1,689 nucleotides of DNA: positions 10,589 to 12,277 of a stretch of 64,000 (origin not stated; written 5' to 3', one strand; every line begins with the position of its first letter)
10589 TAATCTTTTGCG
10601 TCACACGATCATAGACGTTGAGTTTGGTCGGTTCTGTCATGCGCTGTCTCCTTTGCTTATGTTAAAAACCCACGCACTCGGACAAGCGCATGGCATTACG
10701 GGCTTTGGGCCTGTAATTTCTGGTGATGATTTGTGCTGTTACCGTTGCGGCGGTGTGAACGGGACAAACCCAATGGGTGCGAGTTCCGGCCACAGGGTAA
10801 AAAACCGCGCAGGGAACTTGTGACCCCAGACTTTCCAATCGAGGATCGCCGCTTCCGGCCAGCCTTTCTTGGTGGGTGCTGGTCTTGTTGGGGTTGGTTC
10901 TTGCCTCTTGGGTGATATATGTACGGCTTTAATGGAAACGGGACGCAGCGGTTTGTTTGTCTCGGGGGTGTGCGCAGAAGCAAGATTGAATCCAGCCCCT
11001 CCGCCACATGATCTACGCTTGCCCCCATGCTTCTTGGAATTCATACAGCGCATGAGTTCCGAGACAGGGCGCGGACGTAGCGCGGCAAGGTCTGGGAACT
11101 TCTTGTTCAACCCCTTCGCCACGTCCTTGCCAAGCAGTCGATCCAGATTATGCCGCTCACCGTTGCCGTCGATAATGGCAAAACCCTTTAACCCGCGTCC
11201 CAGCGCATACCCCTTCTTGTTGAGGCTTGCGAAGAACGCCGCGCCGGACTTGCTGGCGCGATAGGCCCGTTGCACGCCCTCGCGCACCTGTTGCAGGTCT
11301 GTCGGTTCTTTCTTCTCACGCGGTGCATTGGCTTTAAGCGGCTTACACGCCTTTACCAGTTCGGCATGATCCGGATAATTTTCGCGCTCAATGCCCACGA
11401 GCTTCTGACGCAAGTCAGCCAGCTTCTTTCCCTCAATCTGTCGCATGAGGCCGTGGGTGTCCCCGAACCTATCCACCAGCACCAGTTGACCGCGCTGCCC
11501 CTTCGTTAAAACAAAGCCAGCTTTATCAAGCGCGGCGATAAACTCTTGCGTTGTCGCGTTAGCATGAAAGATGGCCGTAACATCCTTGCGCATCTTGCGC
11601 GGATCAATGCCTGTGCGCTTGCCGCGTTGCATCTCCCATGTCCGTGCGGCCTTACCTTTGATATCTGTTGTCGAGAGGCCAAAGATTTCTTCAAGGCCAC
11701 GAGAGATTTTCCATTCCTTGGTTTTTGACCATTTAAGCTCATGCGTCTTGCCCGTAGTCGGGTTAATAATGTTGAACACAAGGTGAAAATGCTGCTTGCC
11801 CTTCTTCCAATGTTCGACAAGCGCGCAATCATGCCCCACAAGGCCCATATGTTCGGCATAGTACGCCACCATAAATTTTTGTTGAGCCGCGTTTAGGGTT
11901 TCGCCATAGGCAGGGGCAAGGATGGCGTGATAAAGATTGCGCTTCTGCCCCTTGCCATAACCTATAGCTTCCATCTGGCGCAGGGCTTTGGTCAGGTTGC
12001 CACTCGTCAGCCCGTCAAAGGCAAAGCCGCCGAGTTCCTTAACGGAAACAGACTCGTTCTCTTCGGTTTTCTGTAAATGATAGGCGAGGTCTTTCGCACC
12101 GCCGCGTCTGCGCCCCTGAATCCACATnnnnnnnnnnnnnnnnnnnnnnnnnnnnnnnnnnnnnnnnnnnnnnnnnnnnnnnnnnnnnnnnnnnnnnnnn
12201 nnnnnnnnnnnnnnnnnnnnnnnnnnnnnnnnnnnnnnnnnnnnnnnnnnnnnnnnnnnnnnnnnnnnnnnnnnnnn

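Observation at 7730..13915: DGR is physically linked to a mobilization / anti-restriction module (MobP-like relaxase, MobC, ArdC, two XRE regulators)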

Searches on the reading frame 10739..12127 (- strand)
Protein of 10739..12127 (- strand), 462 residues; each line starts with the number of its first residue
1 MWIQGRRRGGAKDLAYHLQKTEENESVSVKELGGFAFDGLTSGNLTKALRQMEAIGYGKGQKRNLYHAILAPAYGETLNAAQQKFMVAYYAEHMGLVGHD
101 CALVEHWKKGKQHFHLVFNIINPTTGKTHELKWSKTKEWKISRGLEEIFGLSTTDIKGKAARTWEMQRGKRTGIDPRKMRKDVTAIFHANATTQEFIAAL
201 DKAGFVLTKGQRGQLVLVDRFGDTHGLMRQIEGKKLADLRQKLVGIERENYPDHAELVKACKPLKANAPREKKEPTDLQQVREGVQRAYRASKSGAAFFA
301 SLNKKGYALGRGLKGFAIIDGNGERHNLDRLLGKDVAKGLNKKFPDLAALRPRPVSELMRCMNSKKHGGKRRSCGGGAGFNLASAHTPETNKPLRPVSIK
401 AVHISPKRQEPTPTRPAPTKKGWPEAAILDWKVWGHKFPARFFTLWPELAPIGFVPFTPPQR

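Call 3: search_protein_families(library=pfam, proteins=[window:10739-12127:-], max_evalue=0.01)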
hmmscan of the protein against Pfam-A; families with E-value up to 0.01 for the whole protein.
window:10739-12127:- (462 aa): 2 families
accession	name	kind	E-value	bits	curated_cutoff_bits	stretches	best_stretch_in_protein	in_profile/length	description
PF03432.20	Relaxase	-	1.5e-15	58.1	24.6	1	31-151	9-132/132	MobA/VirD2-like, nuclease domain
PF25051.1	WHD_MCM8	-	0.0092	16.4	26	0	192-212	54-74/80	MCM8 winged helix domain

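Call 9: search_protein_families(library=ncbifam, proteins=[window:10739-12127:-], max_evalue=0.01)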
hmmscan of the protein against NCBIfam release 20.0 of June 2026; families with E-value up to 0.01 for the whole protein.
window:10739-12127:- (462 aa): 2 families
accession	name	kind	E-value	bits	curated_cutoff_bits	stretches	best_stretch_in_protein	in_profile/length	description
NF041893.1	TraI_MobP_relax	equivalog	5.3e-11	42.2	250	1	62-211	68-230/502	TraI/MobA(P) family conjugative relaxase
NF041325.1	Bacteroid_MobB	subfamily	0.00042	19.4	400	1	62-168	63-168/420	conjugal transfer protein MobB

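Call 12: find_encoding_contigs(protein=window:10739-12127:-, flank=10000, max_places=10)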
Protein window:10739-12127:- (462 aa): no gene with exactly this product is on record in the collection.

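Call 14: find_homologous_proteins(query=window:10739-12127:-)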
Query window:10739-12127:- (462 aa): 46 proteins with E <= 0.001 among 8000 candidates.
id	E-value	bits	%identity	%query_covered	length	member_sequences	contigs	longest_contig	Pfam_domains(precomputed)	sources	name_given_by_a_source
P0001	0.0e+0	1071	100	100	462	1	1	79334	PF03432.21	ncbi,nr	ncbi:MAG: relaxase/mobilization nuclease domain-containing protein [Alphaproteobacteria bacterium]|n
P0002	1.5e-272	923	87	100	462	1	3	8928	PF03432.21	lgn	-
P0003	8.2e-272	920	87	100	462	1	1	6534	PF03432.21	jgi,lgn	jgi:hypothetical protein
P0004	5.4e-254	862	83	100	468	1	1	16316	PF03432.21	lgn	-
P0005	2.6e-190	652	64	97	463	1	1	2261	PF03432.21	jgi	jgi:hypothetical protein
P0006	3.2e-187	641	65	97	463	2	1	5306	PF03432.21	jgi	jgi:hypothetical protein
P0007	6.3e-186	637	64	98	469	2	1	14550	PF03432.21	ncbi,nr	ncbi:MAG: relaxase/mobilization nuclease domain-containing protein [Alphaproteobacteria bacterium]|n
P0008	1.5e-185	636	64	97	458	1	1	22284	PF03432.21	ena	-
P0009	1.7e-185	636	62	100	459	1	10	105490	PF03432.21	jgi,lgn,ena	-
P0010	6.1e-177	607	61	97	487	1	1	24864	PF03432.21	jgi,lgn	-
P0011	1.3e-176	606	63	96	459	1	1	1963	PF03432.21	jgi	jgi:hypothetical protein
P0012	1.6e-176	606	60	100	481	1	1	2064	PF03432.21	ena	-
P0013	8.6e-176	604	60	97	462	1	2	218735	PF03432.21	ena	-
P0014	1.5e-174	600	59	98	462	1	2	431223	PF03432.21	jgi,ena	jgi:hypothetical protein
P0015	3.1e-174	599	60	97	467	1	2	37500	PF03432.21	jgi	jgi:hypothetical protein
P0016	2.9e-172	592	61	97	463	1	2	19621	PF03432.21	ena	-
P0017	1.4e-170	587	60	97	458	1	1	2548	PF03432.21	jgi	jgi:hypothetical protein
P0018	9.1e-170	584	64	91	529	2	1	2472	PF03432.21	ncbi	ncbi:MAG: relaxase/mobilization nuclease domain-containing protein [Alphaproteobacteria bacterium]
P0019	6.3e-163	561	64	86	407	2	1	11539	PF03432.21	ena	-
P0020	6.3e-162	558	57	99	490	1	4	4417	PF03432.21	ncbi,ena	-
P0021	9.8e-162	557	63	90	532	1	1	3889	PF03432.21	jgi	jgi:hypothetical protein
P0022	3.1e-160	552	67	78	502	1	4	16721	PF03432.21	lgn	-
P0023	6.7e-158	545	67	79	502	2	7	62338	PF03432.21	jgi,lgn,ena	-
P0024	5.2e-156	538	58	97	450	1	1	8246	PF03432.21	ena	-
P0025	1.2e-150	521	62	81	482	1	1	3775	PF03432.21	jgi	jgi:hypothetical protein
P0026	2.8e-149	516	52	98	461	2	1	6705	PF03432.21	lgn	-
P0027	4.1e-144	499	59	87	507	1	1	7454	PF03432.21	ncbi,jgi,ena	jgi:hypothetical protein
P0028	9.9e-143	495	61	79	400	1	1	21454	PF03432.21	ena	-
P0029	7.2e-141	489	64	78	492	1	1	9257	PF03432.21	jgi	jgi:hypothetical protein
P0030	9.6e-141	488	58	86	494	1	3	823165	PF03432.21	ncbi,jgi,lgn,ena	jgi:hypothetical protein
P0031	4.3e-139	483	51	95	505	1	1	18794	PF03432.21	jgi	jgi:hypothetical protein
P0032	3.7e-137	476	51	97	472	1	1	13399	PF03432.21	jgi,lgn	-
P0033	8.5e-137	475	54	97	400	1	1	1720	PF03432.21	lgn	-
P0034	1.3e-134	468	54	97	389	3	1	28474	PF03432.21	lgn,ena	-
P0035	1.2e-133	465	72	58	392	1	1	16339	PF03432.21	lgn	-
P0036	1.1e-126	442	71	58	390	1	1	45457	PF03432.21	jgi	-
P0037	5.0e-120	420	63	63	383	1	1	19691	PF03432.21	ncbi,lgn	-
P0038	1.1e-118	415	71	58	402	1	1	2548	PF03432.21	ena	-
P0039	1.2e-117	412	54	79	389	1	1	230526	PF03432.21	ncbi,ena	-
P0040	2.1e-116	408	69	57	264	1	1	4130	PF03432.21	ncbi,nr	ncbi:MAG: relaxase/mobilization nuclease domain-containing protein, partial [Alphaproteobacteria bac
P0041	1.1e-109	386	59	57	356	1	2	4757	PF03432.21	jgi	jgi:hypothetical protein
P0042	6.0e-108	380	64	58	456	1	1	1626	PF03432.21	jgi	jgi:hypothetical protein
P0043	1.6e-103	365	72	47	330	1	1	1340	PF03432.21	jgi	jgi:hypothetical protein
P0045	1.2e-71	260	48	57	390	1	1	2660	PF03432.21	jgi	jgi:hypothetical protein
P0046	1.5e-71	260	49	57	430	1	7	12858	PF03432.21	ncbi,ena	-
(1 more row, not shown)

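Call 15: find_encoding_contigs(protein=P0004, flank=10000, max_places=3)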
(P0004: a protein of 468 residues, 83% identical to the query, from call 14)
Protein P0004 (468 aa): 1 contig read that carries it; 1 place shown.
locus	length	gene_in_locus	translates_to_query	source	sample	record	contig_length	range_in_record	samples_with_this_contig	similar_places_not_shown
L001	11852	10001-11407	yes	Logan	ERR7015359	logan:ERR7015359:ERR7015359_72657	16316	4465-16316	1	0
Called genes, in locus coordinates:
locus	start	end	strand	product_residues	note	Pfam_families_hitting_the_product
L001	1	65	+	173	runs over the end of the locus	-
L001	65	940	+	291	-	PF24390:PRTase-CE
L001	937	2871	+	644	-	PF24389:ORC-CDC6-like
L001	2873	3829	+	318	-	-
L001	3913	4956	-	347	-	-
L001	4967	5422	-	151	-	-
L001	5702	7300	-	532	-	PF20172:DUF6538 (weak), PF16795:Phage_integr_3 (faint), PF00589:Phage_integrase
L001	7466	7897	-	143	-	PF13744:HTH_37 (faint), PF12844:HTH_19 (weak), PF13560:HTH_31, PF01381:HTH_3, PF13443:HTH_26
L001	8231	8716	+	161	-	-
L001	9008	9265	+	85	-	-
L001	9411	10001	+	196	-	PF21983:NikA-like (faint)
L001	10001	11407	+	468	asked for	PF03432:Relaxase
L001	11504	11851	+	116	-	?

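Call 16: find_encoding_contigs(protein=P0009, flank=10000, max_places=4)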
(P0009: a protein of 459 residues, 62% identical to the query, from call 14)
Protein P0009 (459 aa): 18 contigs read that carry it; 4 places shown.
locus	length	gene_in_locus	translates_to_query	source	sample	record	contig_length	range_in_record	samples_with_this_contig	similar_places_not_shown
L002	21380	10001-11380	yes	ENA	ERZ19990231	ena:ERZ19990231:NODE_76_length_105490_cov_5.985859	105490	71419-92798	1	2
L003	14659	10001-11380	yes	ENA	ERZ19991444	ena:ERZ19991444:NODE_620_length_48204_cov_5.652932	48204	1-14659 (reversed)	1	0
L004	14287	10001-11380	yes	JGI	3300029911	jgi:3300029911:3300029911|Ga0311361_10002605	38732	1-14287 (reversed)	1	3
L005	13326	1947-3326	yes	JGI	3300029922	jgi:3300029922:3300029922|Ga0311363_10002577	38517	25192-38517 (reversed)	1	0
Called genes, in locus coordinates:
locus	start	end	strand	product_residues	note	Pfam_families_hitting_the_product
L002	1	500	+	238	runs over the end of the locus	-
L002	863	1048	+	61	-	-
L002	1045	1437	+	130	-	PF19889:DUF6362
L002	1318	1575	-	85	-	-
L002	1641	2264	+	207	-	-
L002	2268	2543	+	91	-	-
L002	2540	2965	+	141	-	-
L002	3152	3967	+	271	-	-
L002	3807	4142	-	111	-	-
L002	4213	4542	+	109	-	-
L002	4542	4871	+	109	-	-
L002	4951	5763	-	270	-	-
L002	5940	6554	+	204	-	-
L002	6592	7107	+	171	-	-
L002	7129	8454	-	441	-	PF27227:Endonuc-like_C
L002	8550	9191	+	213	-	-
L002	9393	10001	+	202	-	PF21983:NikA-like (weak)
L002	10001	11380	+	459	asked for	PF03432:Relaxase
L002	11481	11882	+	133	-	PF05284:DUF736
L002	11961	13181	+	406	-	PF08401:ArdcN, PF18818:MPTase-PolyVal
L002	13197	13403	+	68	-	-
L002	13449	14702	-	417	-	-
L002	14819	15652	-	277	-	PF08241:Methyltransf_11, PF13649:Methyltransf_25 (weak)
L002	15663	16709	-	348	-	PF01156:IU_nuc_hydro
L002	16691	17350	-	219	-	PF01712:dNK (weak), PF13238:AAA_18 (weak), PF13521:AAA_28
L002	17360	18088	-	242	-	-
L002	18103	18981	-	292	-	PF00459:Inositol_P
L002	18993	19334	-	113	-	PF00196:GerE, PF04545:Sigma70_r4 (faint)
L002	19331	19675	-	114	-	-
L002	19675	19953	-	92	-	-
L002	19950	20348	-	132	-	PF01381:HTH_3, PF13560:HTH_31 (weak)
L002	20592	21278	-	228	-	PF13560:HTH_31 (weak), PF01381:HTH_3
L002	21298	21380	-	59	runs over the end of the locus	-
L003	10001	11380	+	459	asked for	PF03432:Relaxase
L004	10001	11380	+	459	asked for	PF03432:Relaxase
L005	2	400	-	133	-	?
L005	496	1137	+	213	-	-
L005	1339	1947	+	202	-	PF21983:NikA-like (weak)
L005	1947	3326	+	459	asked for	PF03432:Relaxase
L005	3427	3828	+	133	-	PF05284:DUF736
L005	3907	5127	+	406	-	PF08401:ArdcN, PF18818:MPTase-PolyVal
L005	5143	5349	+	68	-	-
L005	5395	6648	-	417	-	-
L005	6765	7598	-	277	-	PF08241:Methyltransf_11, PF13649:Methyltransf_25 (weak)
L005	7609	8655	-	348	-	PF01156:IU_nuc_hydro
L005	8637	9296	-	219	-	PF01712:dNK (weak), PF13238:AAA_18 (weak), PF13521:AAA_28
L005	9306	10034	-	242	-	-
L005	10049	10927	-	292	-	PF00459:Inositol_P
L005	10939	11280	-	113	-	PF00196:GerE, PF04545:Sigma70_r4 (faint)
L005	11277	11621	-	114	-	-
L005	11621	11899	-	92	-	-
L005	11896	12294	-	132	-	PF01381:HTH_3, PF13560:HTH_31 (weak)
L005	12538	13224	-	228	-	PF13560:HTH_31 (weak), PF01381:HTH_3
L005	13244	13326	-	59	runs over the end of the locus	-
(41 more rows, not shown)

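Call 19: find_encoding_contigs(protein=P0002, flank=10000, max_places=3)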
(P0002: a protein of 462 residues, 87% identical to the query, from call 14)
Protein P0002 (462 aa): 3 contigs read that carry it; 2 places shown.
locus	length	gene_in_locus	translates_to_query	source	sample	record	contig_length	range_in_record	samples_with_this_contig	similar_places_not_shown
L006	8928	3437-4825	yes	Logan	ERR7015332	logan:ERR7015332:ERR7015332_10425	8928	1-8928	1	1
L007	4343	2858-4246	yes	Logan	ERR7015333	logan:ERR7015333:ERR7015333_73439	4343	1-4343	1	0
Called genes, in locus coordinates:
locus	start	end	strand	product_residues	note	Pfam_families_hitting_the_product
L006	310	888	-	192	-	PF10881:DUF2726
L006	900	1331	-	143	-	PF12844:HTH_19 (weak), PF13560:HTH_31, PF01381:HTH_3, PF13443:HTH_26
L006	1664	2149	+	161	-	-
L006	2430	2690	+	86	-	-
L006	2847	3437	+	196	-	PF08681:TacA1 (faint), PF21983:NikA-like (faint)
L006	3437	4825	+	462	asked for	PF03432:Relaxase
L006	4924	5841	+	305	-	PF08401:ArdcN, PF18818:MPTase-PolyVal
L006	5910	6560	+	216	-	PF01381:HTH_3, PF13560:HTH_31 (weak)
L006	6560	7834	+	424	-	-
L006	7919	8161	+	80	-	PF03693:ParD_antitoxin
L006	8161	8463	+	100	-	PF05016:ParE_toxin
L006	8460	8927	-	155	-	?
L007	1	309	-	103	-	?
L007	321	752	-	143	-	PF12844:HTH_19 (weak), PF13560:HTH_31, PF01381:HTH_3, PF13443:HTH_26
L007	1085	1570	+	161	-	-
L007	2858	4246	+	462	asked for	PF03432:Relaxase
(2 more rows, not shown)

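Call 20: find_encoding_contigs(protein=P0003, flank=10000, max_places=3)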
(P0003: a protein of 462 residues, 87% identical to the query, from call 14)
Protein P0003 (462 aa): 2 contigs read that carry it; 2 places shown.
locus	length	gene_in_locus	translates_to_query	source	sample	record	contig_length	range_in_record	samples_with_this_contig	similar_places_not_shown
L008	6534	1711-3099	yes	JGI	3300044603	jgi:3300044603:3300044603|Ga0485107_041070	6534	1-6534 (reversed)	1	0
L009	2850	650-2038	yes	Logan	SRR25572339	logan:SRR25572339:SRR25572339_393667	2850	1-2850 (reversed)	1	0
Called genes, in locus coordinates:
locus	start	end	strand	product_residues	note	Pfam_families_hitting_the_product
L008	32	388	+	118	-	-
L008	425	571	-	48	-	-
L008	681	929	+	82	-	-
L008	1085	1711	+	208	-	-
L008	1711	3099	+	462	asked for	PF03432:Relaxase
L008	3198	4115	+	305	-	PF08401:ArdcN, PF18818:MPTase-PolyVal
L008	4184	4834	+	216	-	PF01381:HTH_3, PF13560:HTH_31 (weak)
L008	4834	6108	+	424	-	-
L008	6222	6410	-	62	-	-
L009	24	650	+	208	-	-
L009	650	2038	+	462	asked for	PF03432:Relaxase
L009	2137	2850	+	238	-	?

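Call 34: search_solved_structures(query=window:10739-12127:-, max_evalue=1, show_alignments=1)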
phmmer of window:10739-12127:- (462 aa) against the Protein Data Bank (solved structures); distinct sequences matched with E-value up to 1: 2.
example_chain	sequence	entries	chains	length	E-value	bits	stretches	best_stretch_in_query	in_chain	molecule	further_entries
2yjp_A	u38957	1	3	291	0.76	12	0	285-341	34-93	PUTATIVE ABC TRANSPORTER, PERIPLASMIC BINDING PROTEIN, AMINO ACID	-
2b2x_H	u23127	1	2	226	0.88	11.7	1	303-399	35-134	Antibody AQC2 Fab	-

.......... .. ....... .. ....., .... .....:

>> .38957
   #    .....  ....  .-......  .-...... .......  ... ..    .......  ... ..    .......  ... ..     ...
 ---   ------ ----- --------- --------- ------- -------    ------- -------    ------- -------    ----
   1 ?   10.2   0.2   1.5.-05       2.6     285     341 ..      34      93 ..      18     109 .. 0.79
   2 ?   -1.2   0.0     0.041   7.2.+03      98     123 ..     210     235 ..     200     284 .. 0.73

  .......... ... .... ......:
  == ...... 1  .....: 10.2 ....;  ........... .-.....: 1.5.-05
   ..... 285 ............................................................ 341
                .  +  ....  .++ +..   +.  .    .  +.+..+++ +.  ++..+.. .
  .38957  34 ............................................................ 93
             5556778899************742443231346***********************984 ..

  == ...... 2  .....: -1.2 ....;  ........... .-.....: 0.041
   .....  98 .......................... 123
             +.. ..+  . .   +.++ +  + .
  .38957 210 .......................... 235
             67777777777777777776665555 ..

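Call 47: search_dna_similar(query=window:10739-12127:-, collection=plasmids, mode=protein, max_rows=25)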
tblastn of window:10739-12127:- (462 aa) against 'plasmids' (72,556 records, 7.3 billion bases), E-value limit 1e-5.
Records with a match: 16; places in all: 16; records where one place covers at least 80% of the query: 0.
Best place of each record, by identity: <60% 16.
By first word of the organism name: Bradyrhizobium 2; Xanthomonas 2; Sinorhizobium 2; Acidithiobacillus 1; Sphingopyxis 1; Methylomagnum 1; Frigidibacter 1; Sphingobium 1; Peteryoungia 1; Methylobacterium 1; and 3 more.
By predicted mobility (MOB-suite, as given by PLSDB): mobilizable 6; non-mobilizable 6; conjugative 4.
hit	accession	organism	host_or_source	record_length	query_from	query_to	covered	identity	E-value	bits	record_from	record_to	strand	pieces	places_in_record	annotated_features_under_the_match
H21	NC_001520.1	Acidithiobacillus ferrooxidans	-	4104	3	253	54%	34.5%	1e-35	147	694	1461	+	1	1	relaxase/mobilization nuclease domain-containing protein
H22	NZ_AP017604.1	Sphingopyxis sp. EG6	-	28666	3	269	58%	31.2%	6e-26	119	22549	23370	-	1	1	relaxase/mobilization nuclease domain-containing protein | mobC: plasmid mobilization relaxosome protein MobC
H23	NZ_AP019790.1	Methylomagnum ishizawai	-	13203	4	273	58%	30.7%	5e-20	100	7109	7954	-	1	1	relaxase/mobilization nuclease domain-containing protein | mobC: plasmid mobilization relaxosome protein MobC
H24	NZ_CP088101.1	Bradyrhizobium barranii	cell culture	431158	3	246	53%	29.8%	6e-18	95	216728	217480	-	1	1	relaxase/mobilization nuclease domain-containing protein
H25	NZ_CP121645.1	Bradyrhizobium barranii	Chamaecytisus prolifer var. ...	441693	3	246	53%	29.8%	6e-18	95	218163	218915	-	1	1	relaxase/mobilization nuclease domain-containing protein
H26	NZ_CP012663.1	Frigidibacter mobilis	oil-production water,oil-production ...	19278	1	256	55%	28.4%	1e-19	100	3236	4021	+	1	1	relaxase/mobilization nuclease domain-containing protein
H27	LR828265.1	Xanthomonas hortorum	Taraxacum kok-saghyz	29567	1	257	56%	27.6%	2e-17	93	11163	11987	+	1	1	hypothetical protein (x4)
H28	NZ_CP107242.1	Xanthomonas hortorum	Greek oregano,Diseased leaves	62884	1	257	56%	27.6%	3e-17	92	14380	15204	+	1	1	hypothetical protein | mobC: plasmid mobilization relaxosome protein MobC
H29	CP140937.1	Sinorhizobium meliloti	Medicago lupulina,whole organism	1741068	7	236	50%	29.9%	3e-13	80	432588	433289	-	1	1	relaxase/mobilization nuclease domain-containing protein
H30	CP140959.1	Sinorhizobium meliloti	Medicago lupulina,whole organism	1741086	7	236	50%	29.9%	3e-13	80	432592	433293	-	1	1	relaxase/mobilization nuclease domain-containing protein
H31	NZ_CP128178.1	Sphingobium baderi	mixed culture,activated sludge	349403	1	218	47%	29.4%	3e-18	95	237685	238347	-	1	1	relaxase | hypothetical protein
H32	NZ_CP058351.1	Peteryoungia desertarenae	Pure culture,Saline Desert Soil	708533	5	211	45%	30.8%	2e-12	78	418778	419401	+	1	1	none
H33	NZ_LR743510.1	Methylobacterium bullatum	-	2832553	9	247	52%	26.2%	3e-8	64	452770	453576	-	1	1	none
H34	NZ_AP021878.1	Desulfosarcina ovata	-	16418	65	275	46%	27.1%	5e-10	70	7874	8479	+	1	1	relaxase/mobilization nuclease domain-containing protein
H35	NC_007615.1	Nitrosospira multiformis ATCC 25196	-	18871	65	259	42%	29.2%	9e-13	78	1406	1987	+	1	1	relaxase/mobilization nuclease domain-containing protein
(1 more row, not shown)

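Call 48: get_annotated_region(hit=H21, flank=3000)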
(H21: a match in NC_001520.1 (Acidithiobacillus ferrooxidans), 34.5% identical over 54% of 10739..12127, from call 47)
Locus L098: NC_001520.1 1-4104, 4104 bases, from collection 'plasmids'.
description: Acidithiobacillus ferrooxidans plasmid pTF4.1, complete sequence
organism: Acidithiobacillus ferrooxidans (NCBI taxid 920)
taxonomy: Bacteria; Pseudomonadota; Acidithiobacillia; Acidithiobacillales; Acidithiobacillaceae; Acidithiobacillus; Acidithiobacillus ferrooxidans
host: -; source: -; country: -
typing (MOB-suite, as given by PLSDB): mobilizable; relaxase MOBP
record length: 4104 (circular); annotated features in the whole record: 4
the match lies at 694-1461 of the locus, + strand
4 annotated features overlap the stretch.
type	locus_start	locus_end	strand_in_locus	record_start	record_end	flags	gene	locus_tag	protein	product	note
CDS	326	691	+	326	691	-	mobC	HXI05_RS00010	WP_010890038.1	plasmid mobilization relaxosome protein MobC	-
CDS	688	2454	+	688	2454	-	-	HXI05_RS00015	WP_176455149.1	relaxase/mobilization nuclease domain-containing protein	-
CDS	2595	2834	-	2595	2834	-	-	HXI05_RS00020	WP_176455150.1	hypothetical protein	-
CDS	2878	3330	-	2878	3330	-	-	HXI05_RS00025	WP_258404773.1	hypothetical protein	-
